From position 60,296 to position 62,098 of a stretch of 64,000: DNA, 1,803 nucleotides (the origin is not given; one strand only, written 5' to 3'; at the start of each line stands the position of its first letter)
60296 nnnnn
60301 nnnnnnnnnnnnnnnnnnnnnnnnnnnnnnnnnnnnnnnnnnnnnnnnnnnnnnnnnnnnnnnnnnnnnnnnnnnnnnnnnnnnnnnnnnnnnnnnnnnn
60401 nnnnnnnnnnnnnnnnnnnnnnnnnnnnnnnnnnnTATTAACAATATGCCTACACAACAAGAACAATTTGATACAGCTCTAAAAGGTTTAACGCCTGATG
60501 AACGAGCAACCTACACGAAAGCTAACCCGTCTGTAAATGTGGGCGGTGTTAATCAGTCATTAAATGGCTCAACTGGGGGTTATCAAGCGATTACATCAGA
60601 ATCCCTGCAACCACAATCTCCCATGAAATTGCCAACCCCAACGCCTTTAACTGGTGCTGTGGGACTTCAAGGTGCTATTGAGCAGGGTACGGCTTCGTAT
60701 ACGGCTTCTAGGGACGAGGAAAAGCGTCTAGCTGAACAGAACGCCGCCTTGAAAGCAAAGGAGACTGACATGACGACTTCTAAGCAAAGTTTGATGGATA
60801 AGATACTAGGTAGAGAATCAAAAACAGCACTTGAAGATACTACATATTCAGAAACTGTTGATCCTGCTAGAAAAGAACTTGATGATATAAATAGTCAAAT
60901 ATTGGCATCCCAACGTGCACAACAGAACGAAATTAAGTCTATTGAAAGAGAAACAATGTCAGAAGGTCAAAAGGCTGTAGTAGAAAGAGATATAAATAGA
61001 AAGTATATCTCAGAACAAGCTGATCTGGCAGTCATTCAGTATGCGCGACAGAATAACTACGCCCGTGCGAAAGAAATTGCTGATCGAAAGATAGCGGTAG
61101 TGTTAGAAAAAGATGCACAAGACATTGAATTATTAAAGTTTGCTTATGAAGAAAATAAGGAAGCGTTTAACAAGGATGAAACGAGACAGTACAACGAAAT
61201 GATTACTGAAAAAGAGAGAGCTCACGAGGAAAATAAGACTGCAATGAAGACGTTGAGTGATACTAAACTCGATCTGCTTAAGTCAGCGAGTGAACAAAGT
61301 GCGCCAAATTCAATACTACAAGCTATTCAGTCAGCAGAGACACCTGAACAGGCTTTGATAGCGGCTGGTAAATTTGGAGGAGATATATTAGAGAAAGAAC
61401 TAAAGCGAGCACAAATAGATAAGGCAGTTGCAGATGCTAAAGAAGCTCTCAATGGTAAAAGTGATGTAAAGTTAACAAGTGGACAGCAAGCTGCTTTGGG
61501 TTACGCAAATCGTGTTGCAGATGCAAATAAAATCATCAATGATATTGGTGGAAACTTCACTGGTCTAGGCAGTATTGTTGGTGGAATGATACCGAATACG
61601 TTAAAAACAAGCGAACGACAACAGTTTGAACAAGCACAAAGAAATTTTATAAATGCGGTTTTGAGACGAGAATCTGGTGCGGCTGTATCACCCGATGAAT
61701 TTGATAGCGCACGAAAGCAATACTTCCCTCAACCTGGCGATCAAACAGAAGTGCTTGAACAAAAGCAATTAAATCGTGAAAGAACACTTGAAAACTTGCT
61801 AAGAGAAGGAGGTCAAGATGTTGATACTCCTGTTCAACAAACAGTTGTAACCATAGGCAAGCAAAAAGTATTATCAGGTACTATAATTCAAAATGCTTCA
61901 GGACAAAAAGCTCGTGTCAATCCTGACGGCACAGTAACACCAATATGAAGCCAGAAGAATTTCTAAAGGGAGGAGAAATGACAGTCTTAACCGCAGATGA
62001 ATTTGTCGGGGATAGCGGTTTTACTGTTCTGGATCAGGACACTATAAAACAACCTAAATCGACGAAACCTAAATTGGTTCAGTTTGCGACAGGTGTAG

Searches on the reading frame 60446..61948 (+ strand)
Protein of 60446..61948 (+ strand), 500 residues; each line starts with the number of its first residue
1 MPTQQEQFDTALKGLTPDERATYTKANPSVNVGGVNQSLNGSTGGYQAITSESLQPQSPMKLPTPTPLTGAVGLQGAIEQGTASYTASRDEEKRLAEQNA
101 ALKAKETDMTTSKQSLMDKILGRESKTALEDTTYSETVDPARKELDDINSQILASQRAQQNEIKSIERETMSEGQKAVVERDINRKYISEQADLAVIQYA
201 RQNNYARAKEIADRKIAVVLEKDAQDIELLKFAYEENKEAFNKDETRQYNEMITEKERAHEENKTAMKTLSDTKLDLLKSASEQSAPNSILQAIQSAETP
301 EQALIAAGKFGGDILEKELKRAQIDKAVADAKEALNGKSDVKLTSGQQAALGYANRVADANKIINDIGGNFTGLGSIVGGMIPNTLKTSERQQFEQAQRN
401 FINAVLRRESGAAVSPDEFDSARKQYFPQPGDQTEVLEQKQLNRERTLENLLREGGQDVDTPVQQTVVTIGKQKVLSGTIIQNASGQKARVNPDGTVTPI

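Call 79: find_encoding_contigs(protein=window:60446-61948:+, flank=10000, max_places=3)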
Protein window:60446-61948:+ (500 aa): no gene with exactly this product is on record in the collection.

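Call 81: search_protein_families(library=phrogs, max_evalue=0.001, proteins=[window:60446-61948:+])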
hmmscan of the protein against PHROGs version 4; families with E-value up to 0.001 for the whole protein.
window:60446-61948:+ (500 aa): 1 family
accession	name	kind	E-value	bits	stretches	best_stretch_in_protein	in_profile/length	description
phrog_35431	-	unknown function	1.7e-05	24.5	1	398-444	449-495/546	-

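Call 84: search_protein_families(library=pfam, max_evalue=0.001, proteins=[window:60446-61948:+])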
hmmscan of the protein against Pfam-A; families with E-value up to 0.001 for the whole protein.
window:60446-61948:+ (500 aa): 0 families
